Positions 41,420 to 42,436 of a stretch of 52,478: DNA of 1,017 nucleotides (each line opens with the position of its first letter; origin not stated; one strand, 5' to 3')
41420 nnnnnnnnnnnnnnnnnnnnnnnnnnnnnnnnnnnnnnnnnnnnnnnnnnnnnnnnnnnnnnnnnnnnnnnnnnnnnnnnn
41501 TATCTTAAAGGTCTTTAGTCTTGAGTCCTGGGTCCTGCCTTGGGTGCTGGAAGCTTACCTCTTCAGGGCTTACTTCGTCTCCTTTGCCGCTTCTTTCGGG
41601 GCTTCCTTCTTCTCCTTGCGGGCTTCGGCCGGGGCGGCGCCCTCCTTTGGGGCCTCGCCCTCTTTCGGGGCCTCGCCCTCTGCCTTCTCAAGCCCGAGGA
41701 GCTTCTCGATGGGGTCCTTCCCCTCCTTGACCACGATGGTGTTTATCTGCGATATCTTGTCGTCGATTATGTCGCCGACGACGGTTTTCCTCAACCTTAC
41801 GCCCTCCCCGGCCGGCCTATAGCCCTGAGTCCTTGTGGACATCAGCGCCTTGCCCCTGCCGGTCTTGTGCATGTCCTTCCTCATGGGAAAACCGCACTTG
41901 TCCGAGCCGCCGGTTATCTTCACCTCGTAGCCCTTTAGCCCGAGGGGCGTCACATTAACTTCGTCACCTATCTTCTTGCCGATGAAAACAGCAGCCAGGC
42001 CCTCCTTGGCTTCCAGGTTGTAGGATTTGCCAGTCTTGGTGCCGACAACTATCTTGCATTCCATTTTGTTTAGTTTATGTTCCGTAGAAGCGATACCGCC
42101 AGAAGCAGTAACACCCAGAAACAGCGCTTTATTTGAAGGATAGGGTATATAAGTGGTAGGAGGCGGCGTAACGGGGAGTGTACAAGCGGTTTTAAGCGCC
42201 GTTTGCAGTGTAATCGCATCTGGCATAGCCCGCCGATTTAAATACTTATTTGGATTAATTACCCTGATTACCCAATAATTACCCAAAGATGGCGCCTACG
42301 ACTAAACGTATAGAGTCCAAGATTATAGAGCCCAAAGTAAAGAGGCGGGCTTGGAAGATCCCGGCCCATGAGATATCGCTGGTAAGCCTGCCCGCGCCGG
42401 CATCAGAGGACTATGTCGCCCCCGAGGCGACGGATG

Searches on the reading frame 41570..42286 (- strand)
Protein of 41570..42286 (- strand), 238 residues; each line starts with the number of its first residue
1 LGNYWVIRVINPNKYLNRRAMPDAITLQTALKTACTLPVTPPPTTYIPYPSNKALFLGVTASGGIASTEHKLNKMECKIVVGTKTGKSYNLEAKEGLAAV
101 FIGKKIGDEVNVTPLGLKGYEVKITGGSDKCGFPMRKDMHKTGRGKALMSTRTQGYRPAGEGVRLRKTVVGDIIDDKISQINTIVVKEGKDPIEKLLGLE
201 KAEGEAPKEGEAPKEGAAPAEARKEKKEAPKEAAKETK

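Call 31: search_protein_families(library=pfam, proteins=[window:41570-42286:-], max_evalue=0.00001)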
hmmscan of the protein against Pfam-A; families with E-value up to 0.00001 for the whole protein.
window:41570-42286:- (238 aa): 1 family
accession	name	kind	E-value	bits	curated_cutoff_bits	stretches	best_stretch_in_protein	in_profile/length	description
PF01092.24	Ribosomal_S6e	-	9.1e-37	126.1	26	1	80-197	4-124/125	Ribosomal protein S6e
